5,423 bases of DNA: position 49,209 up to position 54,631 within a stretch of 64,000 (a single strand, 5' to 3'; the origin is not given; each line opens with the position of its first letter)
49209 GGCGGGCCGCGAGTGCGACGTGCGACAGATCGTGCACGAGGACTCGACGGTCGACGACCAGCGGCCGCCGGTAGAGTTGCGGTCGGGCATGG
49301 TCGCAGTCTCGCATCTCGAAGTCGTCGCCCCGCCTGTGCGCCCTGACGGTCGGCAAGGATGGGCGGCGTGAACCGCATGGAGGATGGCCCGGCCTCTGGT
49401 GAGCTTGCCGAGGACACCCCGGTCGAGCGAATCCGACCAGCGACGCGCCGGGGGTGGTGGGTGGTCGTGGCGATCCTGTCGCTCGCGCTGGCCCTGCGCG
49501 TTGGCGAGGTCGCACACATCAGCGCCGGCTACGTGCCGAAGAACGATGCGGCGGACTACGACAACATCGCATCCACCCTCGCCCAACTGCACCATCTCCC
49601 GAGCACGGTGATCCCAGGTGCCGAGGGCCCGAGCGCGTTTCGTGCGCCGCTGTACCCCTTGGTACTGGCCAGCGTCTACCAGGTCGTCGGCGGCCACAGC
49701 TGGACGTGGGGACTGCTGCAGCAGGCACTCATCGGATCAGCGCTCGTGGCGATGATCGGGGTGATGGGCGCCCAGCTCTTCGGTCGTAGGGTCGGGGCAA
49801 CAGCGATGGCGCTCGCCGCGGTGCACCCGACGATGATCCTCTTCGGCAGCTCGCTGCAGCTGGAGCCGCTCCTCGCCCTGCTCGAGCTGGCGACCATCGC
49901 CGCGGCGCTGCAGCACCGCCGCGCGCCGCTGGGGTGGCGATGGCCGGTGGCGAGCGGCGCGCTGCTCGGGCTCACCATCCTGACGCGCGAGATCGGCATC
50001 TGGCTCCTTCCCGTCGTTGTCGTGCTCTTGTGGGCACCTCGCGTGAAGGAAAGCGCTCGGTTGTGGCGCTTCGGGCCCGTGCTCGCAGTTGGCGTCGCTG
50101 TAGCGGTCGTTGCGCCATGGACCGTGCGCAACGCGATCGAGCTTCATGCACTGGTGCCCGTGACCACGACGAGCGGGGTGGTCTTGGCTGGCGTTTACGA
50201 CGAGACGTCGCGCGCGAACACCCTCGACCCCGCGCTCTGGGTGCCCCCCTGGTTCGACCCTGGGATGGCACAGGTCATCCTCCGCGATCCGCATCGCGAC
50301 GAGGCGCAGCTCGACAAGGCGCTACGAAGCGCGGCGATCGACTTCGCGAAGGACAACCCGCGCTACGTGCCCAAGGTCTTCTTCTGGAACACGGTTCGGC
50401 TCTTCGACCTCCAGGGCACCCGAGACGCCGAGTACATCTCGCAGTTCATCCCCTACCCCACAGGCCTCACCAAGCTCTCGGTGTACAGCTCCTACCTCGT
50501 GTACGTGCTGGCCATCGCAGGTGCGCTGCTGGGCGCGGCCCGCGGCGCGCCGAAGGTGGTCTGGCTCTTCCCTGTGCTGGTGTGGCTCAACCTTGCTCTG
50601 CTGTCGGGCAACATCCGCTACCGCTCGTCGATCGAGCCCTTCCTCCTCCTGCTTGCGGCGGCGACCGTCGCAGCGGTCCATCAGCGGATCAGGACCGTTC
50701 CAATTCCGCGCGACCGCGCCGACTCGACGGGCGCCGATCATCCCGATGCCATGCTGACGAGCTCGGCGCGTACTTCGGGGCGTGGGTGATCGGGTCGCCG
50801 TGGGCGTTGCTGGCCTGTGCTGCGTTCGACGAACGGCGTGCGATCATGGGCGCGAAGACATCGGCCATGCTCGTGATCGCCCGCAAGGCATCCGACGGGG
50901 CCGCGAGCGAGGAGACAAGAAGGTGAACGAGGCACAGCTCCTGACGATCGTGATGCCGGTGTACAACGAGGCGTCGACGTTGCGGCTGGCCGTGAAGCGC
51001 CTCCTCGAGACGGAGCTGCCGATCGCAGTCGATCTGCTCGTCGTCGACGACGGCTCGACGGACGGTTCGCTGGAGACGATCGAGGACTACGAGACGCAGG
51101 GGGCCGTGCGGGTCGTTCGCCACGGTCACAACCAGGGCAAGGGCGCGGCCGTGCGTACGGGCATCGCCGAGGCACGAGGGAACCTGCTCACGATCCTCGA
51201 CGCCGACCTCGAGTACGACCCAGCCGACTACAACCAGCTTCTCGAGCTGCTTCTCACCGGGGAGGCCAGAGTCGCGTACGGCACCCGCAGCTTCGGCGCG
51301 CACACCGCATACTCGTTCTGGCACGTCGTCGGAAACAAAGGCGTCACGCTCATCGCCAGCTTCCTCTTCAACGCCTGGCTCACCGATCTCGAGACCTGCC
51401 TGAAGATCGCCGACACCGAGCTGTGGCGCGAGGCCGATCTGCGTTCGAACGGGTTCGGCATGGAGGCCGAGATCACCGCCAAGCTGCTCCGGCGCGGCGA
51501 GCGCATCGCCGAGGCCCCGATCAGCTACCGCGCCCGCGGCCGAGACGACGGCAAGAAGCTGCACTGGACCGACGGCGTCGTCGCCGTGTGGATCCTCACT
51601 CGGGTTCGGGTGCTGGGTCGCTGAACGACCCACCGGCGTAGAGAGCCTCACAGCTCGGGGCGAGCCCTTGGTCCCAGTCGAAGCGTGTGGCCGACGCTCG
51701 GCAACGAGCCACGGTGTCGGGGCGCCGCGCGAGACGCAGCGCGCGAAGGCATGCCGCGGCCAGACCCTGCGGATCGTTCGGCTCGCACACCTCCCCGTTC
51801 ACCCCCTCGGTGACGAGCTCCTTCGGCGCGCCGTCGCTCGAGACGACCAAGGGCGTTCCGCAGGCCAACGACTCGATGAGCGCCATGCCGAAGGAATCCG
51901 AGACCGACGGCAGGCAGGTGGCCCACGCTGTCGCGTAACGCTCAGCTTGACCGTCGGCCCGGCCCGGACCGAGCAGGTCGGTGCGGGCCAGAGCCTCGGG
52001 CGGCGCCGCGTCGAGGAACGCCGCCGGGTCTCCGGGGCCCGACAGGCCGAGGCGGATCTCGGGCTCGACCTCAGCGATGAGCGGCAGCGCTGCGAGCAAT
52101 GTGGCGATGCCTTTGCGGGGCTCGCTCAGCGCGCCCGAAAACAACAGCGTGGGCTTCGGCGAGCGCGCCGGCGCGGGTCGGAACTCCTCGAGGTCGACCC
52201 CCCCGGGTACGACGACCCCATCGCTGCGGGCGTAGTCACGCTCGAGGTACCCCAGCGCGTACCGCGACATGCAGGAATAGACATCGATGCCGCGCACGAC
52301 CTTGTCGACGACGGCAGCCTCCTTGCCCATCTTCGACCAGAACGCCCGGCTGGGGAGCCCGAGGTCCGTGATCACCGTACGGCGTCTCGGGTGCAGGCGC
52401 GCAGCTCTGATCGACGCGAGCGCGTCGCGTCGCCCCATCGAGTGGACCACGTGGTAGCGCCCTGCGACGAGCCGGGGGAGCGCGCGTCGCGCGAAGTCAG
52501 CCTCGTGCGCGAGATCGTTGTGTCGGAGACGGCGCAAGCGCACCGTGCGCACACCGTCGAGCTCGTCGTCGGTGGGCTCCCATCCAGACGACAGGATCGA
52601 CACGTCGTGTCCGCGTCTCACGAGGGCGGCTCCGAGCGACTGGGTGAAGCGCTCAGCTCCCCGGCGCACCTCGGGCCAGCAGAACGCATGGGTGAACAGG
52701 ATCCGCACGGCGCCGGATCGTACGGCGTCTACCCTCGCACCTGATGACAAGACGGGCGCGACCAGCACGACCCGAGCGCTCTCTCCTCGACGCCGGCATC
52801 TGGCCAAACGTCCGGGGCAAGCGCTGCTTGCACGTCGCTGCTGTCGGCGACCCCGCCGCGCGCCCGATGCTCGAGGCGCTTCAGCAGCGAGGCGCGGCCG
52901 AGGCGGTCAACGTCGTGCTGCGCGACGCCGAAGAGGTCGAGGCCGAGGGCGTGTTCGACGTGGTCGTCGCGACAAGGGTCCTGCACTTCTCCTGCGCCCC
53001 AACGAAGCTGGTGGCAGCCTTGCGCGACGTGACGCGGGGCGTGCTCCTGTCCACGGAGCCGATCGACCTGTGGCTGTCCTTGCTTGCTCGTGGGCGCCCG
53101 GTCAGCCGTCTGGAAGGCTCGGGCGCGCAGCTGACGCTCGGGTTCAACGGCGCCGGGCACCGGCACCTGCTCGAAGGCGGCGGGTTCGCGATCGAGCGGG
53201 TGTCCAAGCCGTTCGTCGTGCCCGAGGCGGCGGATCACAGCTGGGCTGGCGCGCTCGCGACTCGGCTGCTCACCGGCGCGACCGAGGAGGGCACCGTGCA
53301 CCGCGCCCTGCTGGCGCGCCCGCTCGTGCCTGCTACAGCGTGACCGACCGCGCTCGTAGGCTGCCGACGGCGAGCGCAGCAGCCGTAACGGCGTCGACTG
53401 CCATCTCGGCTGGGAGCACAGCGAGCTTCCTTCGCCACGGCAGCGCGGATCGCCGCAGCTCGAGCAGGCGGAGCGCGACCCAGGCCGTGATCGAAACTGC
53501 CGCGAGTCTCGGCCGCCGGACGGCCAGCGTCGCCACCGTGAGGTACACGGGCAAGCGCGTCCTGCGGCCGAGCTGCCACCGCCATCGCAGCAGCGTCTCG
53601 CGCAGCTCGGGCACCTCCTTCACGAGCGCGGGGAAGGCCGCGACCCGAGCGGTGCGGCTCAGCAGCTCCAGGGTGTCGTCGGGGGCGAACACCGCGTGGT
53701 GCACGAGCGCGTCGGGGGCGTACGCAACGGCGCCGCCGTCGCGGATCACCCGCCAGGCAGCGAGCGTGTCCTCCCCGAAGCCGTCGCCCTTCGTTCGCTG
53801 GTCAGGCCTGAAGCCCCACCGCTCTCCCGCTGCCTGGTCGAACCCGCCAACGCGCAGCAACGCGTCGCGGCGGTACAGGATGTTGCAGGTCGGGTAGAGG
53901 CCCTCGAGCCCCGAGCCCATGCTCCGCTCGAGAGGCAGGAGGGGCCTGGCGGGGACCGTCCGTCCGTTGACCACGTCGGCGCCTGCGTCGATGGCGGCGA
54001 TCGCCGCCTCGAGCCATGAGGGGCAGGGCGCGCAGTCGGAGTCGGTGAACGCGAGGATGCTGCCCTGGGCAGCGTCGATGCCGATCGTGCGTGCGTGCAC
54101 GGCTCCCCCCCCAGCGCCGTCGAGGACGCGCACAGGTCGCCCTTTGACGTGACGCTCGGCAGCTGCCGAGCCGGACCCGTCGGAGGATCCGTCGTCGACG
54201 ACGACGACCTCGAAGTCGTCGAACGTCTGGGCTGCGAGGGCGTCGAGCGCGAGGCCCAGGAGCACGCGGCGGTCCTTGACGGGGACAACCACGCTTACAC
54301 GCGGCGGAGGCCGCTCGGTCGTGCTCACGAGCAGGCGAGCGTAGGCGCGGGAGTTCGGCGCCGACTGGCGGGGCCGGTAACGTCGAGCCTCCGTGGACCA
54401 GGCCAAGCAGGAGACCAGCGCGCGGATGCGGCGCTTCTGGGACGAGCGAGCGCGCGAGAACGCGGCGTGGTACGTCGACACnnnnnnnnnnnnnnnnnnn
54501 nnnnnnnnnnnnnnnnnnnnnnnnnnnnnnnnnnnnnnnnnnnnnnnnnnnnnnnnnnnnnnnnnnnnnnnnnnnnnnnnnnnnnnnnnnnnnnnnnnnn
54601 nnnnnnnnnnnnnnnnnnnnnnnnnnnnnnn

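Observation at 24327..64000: Methyltransferase-saturated hybrid Wzy/ABC surface-glycan locus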

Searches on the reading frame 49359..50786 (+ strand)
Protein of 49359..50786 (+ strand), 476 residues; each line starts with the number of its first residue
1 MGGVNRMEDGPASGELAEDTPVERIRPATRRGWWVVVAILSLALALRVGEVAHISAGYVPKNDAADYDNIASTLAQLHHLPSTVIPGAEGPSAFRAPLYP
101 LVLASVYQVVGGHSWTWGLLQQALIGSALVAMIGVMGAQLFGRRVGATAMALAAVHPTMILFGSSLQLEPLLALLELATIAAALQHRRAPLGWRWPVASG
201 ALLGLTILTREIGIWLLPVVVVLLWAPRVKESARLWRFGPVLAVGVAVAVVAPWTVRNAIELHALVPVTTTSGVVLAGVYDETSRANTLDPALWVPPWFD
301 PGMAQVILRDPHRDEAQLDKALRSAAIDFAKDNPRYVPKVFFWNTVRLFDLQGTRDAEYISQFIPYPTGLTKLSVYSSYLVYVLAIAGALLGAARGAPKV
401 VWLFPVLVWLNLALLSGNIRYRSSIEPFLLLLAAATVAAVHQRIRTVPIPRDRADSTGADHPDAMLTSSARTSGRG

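Call 8: search_protein_families(library=pfam, proteins=[window:49359-50786:+], max_evalue=0.001)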
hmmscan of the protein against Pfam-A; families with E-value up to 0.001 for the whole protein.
window:49359-50786:+ (476 aa): 1 family
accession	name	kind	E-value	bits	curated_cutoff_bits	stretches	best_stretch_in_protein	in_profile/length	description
PF13231.12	PMT_2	-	2.2e-08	34.9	26.1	1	96-255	3-158/160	Dolichyl-phosphate-mannose-protein mannosyltransferase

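Call 22: search_protein_families(library=ncbifam, proteins=[window:49359-50786:+], max_evalue=0.001)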
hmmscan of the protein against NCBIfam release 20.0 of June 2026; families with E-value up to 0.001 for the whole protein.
window:49359-50786:+ (476 aa): 1 family
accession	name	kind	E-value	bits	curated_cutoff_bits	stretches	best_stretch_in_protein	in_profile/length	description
NF009784.2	PRK13279.1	equivalog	0.00046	18.9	567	1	125-256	89-224/539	lipid IV(A) 4-amino-4-deoxy-L-arabinosyltransferase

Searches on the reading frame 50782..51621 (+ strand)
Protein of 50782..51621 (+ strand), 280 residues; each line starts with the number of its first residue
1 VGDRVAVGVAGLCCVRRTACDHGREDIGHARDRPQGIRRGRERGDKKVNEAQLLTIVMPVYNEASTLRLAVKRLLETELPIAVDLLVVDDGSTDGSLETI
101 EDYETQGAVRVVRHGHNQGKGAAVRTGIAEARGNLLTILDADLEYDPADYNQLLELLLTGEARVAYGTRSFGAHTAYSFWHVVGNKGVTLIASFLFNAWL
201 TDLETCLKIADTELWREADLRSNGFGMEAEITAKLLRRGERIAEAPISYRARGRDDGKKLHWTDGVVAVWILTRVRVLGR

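Call 8: search_protein_families(library=pfam, proteins=[window:50782-51621:+], max_evalue=0.001)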
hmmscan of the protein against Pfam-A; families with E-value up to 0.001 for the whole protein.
window:50782-51621:+ (280 aa): 2 families
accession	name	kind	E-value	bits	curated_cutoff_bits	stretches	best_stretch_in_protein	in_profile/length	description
PF00535.33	Glycos_transf_2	-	1.8e-29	103.3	23.3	1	55-178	1-124/168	Glycosyl transferase family 2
PF13641.12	Glyco_tranf_2_3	-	0.00046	20.7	27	1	54-147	3-101/230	Glycosyltransferase like family 2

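Call 22: search_protein_families(library=ncbifam, proteins=[window:50782-51621:+], max_evalue=0.001)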
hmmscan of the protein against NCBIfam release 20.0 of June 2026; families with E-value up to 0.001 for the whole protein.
window:50782-51621:+ (280 aa): 21 families
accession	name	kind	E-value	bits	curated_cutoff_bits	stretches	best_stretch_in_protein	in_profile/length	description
TIGR04182.1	glyco_TIGR04182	equivalog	2.7e-27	95.9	325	1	55-274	3-216/293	S-layer glycoprotein N-glycosyltransferase AglJ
NF007482.0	PRK10073.1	equivalog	3.5e-18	65.7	423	1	49-169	3-122/334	glycosyltransferase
NF058614.1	PPMAGASynPpgS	equivalog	5.3e-17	62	370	1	56-248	4-195/226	polyprenyl-phospho-N-acetylgalactosaminyl synthase PpgS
TIGR03937.1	PgaC_IcaA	equivalog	1.9e-16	60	422.3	1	44-155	37-148/407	poly-beta-1,6-N-acetyl-D-glucosamine synthase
NF041875.1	EPS_EpsD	equivalog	2.2e-15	56.9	370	1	54-168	1-115/325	exopolysaccharide biosynthesis glycosyltransferase EpsD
NF041391.1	DPhHxTase_Halo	equivalog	2.2e-13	49.7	375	1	60-253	3-187/213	dolichyl-phosphate hexose transferase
TIGR03965.1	mycofact_glyco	equivalog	2.3e-13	49.9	280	1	49-156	71-178/467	mycofactocin biosynthesis glycosyltransferase MftF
TIGR04283.1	glyco_like_mftF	equivalog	4.2e-13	49.4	182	1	54-163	1-102/221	TIGR04283 family arsenosugar biosynthesis glycosyltransferase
NF047588.1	GlcsyltransPgfSStrep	equivalog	3.9e-12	46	500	1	54-160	3-113/308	glycosyltransferase PgfS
NF007986.1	PRK10714.1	equivalog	7.4e-11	41.6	529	1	51-155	5-113/316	undecaprenyl-phosphate 4-deoxy-4-formamido-L-arabinose transferase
NF010496.0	PRK13915.1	equivalog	6.5e-10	38.6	262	1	50-161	29-146/307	glucosyl-3-phosphoglycerate synthase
NF047683.1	TeichurnBiosyTuaG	equivalog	1.8e-09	37.6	400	1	50-162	4-116/252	teichuronic acid biosynthesis protein TuaG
NF038302.1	EPS_HpsE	equivalog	1.3e-07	31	300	1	54-143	3-97/307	hormogonium polysaccharide biosynthesis glycosyltransferase HpsE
NF050819.1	PolSacchBiosHfsG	equivalog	1.6e-07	30.8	500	1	52-170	12-130/302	polysaccharide biosynthesis protein HfsG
TIGR03469.1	HpnB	hypoth_equivalog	5.2e-07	29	379.25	1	54-155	46-158/386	hopene-associated glycosyltransferase HpnB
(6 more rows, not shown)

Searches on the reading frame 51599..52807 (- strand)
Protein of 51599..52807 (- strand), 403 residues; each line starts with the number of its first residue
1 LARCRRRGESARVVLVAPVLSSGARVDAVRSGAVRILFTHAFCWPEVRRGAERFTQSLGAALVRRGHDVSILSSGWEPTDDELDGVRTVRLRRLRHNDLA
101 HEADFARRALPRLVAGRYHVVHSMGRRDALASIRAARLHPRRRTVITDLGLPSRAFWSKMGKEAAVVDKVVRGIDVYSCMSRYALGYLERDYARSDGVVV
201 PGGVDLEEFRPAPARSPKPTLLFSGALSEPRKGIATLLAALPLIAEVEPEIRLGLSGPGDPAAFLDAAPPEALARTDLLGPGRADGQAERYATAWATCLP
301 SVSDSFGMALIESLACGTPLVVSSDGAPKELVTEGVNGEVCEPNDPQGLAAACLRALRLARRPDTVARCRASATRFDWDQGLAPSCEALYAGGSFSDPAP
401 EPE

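Call 8: search_protein_families(library=pfam, proteins=[window:51599-52807:-], max_evalue=0.001)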
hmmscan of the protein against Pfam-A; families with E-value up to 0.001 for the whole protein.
window:51599-52807:- (403 aa): 5 families
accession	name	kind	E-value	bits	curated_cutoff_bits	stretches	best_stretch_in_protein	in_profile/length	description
PF13692.12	Glyco_trans_1_4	-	1.3e-23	84.2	27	1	218-357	1-140/142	Glycosyl transferases group 1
PF00534.26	Glycos_transf_1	-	1.5e-22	80.4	26.4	1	209-360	6-159/172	Glycosyl transferases group 1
PF13439.12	Glyco_transf_4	-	2.1e-17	64.1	28.5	1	50-208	3-170/170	Glycosyltransferase Family 4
PF13579.12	Glyco_trans_4_4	-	2e-10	41.7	29.7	1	50-201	2-156/158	Glycosyl transferase 4-like domain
PF20706.3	GT4-conflict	-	9.7e-05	21.9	26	0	288-333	276-321/385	Family 4 Glycosyltransferase in conflict systems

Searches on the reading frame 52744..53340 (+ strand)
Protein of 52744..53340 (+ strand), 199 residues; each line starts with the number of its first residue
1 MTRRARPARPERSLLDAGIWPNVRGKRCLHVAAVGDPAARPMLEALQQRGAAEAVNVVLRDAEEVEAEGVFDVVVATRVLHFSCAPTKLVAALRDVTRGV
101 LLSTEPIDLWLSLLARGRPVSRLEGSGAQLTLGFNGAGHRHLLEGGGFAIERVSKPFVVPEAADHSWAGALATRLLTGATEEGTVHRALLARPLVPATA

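Call 8: search_protein_families(library=pfam, proteins=[window:52744-53340:+], max_evalue=0.001)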
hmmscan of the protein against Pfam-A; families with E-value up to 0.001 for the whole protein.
window:52744-53340:+ (199 aa): 2 families
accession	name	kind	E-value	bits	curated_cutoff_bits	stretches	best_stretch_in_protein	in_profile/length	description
PF08241.18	Methyltransf_11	-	0.0004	21.4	21.2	1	40-98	28-88/95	Methyltransferase domain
PF13649.12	Methyltransf_25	-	0.00073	20.6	27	0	40-98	31-91/97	Methyltransferase domain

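Call 112: search_protein_families(library=pfam, proteins=[window:52744-53340:+], max_evalue=5)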
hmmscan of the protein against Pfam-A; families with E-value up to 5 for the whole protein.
window:52744-53340:+ (199 aa): 4 families
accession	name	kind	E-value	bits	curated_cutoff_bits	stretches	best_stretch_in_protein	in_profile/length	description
PF08241.18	Methyltransf_11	-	0.0004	21.4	21.2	1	40-98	28-88/95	Methyltransferase domain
PF13649.12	Methyltransf_25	-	0.00073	20.6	27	1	40-98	31-91/97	Methyltransferase domain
PF08242.18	Methyltransf_12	-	0.0036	18.4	30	1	44-95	38-90/98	Methyltransferase domain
PF13847.12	Methyltransf_31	-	0.31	11.2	27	1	48-98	50-102/145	Methyltransferase domain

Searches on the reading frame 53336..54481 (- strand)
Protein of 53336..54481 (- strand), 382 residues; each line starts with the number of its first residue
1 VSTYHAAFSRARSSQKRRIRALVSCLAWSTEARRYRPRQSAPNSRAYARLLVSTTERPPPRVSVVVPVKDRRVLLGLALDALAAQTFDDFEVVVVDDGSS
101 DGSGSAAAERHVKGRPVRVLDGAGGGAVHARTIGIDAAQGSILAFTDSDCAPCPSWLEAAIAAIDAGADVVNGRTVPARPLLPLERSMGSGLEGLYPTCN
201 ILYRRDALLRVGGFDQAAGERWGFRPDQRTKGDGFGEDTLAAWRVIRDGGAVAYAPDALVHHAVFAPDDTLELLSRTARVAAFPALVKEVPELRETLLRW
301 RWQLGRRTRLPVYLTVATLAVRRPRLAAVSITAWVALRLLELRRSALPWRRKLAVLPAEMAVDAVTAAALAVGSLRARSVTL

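Call 8: search_protein_families(library=pfam, proteins=[window:53336-54481:-], max_evalue=0.001)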
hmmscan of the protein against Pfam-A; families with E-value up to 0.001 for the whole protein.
window:53336-54481:- (382 aa): 3 families
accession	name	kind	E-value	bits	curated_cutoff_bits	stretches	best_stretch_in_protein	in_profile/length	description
PF00535.33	Glycos_transf_2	-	1.6e-23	83.9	23.3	1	63-176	1-116/168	Glycosyl transferase family 2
PF13641.12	Glyco_tranf_2_3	-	1.7e-09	38.4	27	1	60-172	1-120/230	Glycosyltransferase like family 2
PF10111.15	Glyco_tranf_2_2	-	9.7e-05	22.4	27.3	0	86-162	25-104/276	Glycosyltransferase like family 2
